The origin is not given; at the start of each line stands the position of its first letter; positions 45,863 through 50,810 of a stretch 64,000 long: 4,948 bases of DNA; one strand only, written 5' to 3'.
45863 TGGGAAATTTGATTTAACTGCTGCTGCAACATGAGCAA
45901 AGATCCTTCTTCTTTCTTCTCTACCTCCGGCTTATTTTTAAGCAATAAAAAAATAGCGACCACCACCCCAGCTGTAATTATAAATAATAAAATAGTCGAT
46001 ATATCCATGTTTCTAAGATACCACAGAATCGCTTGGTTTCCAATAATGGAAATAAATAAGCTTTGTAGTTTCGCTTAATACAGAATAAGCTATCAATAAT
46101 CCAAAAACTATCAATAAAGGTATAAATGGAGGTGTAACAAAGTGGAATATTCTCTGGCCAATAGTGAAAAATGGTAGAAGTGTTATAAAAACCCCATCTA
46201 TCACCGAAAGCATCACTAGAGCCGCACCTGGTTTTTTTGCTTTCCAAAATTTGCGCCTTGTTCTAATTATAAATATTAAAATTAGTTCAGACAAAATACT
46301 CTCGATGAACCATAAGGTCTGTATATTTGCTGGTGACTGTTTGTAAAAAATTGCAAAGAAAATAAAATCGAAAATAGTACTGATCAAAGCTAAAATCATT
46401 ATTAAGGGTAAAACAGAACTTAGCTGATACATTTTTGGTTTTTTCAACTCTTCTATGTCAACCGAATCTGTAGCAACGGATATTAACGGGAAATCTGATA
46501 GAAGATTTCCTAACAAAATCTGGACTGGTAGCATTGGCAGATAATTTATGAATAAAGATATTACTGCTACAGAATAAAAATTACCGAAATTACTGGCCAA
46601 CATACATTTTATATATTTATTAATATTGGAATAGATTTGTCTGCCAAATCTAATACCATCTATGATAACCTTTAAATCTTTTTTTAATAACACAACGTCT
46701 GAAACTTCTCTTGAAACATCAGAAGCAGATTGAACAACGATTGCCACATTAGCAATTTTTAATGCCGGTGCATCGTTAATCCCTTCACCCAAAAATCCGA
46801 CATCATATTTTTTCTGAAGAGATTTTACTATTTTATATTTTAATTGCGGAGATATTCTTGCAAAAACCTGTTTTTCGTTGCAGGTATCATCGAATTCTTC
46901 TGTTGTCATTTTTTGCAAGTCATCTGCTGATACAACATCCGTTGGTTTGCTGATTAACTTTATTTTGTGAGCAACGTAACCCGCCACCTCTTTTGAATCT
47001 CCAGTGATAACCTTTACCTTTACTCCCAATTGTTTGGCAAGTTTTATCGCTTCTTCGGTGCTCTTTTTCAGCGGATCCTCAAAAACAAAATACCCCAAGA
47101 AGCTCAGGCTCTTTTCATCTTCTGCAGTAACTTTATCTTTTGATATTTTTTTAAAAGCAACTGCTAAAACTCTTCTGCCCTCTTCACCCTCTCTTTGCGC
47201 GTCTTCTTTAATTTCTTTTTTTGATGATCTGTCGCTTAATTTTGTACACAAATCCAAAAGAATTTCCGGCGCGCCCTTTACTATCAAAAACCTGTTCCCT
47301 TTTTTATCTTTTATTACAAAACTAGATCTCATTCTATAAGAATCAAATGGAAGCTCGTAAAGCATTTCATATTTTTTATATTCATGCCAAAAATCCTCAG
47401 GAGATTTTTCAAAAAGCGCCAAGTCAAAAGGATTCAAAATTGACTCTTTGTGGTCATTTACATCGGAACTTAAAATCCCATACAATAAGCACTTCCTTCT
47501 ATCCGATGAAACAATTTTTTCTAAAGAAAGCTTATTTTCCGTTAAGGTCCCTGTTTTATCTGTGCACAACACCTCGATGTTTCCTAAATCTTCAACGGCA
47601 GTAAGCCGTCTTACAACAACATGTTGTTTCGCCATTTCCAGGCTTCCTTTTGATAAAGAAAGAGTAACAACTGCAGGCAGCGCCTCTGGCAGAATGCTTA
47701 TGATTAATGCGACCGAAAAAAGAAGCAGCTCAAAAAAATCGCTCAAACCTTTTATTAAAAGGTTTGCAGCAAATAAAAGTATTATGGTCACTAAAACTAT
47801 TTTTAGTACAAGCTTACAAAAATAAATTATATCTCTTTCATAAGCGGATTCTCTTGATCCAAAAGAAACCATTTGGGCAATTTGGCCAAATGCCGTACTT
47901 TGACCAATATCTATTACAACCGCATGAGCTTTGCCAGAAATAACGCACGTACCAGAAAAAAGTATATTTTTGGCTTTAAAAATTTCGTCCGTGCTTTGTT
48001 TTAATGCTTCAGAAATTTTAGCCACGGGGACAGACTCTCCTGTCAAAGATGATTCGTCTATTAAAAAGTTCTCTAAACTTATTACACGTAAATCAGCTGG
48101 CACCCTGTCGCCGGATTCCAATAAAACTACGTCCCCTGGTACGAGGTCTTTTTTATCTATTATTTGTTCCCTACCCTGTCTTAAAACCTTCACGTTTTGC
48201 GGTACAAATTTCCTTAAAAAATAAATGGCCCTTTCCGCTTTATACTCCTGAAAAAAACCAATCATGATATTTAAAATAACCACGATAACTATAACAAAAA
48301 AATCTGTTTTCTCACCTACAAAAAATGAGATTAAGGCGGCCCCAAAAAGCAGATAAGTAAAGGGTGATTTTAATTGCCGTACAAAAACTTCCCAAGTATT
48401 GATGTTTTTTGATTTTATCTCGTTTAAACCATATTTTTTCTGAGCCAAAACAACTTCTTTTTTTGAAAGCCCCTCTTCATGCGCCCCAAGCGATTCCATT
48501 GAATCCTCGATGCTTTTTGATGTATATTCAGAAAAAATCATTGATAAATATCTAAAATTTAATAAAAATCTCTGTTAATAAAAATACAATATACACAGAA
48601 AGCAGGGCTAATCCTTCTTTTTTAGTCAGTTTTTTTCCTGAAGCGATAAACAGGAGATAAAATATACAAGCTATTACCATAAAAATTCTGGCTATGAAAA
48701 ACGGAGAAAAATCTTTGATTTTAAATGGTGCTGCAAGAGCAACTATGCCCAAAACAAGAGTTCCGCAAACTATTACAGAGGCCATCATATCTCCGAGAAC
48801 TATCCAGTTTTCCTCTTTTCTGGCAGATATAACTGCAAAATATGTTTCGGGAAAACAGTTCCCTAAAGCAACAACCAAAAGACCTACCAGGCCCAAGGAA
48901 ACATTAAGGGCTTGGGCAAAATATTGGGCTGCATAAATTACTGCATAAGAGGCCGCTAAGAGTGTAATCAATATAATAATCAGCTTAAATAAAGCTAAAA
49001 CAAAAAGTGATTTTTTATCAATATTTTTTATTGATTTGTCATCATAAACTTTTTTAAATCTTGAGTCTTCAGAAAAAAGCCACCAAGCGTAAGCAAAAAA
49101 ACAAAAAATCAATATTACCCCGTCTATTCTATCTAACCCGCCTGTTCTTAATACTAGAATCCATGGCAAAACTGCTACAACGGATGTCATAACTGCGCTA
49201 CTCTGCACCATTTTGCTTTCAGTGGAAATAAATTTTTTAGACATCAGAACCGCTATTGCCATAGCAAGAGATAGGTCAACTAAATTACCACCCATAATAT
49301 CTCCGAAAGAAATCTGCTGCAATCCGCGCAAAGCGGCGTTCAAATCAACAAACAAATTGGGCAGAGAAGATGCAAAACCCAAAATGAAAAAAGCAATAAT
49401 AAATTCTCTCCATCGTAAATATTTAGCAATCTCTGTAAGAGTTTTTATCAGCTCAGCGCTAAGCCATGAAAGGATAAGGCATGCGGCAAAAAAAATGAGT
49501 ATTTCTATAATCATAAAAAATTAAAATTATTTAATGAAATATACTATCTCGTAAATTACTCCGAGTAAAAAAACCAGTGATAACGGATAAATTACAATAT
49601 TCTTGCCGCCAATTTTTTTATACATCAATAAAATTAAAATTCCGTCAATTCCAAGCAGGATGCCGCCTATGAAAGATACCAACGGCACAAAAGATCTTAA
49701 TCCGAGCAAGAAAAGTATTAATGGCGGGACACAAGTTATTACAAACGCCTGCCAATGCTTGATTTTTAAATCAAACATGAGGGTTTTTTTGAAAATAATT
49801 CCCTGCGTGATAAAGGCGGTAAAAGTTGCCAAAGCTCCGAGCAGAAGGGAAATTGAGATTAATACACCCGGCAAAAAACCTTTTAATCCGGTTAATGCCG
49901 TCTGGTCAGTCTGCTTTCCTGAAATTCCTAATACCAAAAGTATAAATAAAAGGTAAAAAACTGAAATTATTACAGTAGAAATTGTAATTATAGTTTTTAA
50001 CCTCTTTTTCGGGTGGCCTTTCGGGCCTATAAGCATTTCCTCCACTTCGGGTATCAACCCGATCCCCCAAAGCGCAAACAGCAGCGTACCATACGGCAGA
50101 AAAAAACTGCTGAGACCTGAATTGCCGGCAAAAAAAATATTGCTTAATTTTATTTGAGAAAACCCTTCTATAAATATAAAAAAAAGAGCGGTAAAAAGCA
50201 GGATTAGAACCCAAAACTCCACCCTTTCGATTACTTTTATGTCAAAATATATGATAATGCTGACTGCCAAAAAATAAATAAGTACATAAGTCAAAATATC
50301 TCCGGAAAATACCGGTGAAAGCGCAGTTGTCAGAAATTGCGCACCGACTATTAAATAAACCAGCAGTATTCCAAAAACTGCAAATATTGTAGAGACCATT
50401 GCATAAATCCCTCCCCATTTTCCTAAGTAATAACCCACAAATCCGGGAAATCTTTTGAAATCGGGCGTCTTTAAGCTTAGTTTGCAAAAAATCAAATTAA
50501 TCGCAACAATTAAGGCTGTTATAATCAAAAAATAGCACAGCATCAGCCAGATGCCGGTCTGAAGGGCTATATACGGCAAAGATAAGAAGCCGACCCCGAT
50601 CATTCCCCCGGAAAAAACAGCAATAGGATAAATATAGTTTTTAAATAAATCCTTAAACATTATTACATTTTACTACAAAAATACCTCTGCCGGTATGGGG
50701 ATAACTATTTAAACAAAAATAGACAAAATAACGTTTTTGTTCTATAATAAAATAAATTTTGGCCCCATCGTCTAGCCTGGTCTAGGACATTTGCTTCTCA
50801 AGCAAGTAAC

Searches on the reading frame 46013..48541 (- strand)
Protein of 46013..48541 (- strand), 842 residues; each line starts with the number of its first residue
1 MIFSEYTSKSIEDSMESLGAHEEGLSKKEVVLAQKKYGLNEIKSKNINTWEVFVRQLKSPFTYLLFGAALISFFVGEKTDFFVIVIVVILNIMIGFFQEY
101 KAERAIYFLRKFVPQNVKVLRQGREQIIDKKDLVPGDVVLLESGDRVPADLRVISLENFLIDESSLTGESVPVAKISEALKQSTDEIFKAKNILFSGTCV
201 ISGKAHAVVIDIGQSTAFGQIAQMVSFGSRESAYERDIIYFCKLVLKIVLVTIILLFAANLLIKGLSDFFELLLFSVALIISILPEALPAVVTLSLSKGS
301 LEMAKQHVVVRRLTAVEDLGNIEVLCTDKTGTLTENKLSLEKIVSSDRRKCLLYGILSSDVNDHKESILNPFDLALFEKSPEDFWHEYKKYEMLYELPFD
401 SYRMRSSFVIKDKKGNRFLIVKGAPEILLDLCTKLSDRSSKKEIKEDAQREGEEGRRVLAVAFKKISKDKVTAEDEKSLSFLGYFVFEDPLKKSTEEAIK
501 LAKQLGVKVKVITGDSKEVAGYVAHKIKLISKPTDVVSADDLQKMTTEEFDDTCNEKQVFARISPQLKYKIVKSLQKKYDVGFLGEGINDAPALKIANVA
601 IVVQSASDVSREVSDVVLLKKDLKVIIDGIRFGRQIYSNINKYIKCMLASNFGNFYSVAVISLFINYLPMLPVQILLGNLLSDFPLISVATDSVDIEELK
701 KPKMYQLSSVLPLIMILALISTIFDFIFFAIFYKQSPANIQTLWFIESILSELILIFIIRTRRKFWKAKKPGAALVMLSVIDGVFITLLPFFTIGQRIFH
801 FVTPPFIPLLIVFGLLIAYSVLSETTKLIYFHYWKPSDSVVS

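Call 19: search_protein_families(library=pfam, proteins=[window:46013-48541:-], max_evalue=0.00001)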
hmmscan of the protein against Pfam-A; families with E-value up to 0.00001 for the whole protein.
window:46013-48541:- (842 aa): 5 families
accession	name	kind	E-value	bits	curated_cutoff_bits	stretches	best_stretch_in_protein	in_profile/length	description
PF00122.25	E1-E2_ATPase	-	4.8e-44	150.5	28.1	1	113-306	3-181/181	E1-E2 ATPase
PF00689.26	Cation_ATPase_C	-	4e-14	53.2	27.3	1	668-829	2-175/175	Cation transporting ATPase, C-terminus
PF00690.31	Cation_ATPase_N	-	1.9e-13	50.3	20.4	1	8-72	3-69/69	Cation transporter/ATPase, N-terminus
PF00702.32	Hydrolase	-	2.8e-12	47.9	26.4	1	323-597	2-190/191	haloacid dehalogenase-like hydrolase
PF13246.12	Cation_ATPase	-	9.3e-09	35.6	21.7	1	389-434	44-90/91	Cation transport ATPase (P-type)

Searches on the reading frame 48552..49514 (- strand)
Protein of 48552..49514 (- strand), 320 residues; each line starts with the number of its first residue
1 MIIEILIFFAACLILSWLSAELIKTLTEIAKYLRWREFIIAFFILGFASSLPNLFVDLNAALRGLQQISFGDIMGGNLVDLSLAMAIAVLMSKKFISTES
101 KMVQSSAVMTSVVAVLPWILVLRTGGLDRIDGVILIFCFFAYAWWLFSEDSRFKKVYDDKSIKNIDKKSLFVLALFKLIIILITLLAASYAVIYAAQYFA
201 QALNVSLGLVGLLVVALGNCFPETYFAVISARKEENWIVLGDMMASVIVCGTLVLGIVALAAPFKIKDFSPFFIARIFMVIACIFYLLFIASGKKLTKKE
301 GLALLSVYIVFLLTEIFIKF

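Call 40: search_protein_families(library=pfam, proteins=[window:48552-49514:-], max_evalue=0.0001)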
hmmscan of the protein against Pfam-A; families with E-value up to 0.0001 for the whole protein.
window:48552-49514:- (320 aa): 1 family
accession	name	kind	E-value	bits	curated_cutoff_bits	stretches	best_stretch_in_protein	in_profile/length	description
PF01699.29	Na_Ca_ex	-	9.5e-38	130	24.9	2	5-147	3-150/151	Sodium/calcium exchanger protein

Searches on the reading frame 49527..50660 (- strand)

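Call 40: search_protein_families(library=pfam, proteins=[window:49527-50660:-], max_evalue=0.0001)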
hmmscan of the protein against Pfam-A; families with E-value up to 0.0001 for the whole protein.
window:49527-50660:- (377 aa): 2 families
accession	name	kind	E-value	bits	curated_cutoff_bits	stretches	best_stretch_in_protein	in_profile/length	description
PF03222.19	Trp_Tyr_perm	-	7.3e-09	35.7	22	1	14-332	10-343/393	Tryptophan/tyrosine permease family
PF01490.24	Aa_trans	-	5.2e-07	29.1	25.6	1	14-334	10-355/410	Transmembrane amino acid transporter protein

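Call 43: search_protein_families(library=ncbifam, proteins=[window:49527-50660:-], max_evalue=0.0001)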
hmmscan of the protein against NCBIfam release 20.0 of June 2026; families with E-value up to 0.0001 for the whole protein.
window:49527-50660:- (377 aa): 1 family
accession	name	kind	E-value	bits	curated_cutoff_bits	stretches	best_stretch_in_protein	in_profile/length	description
TIGR00837.1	araaP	subfamily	4.6e-08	32.8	350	1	15-332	5-338/381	aromatic amino acid transporter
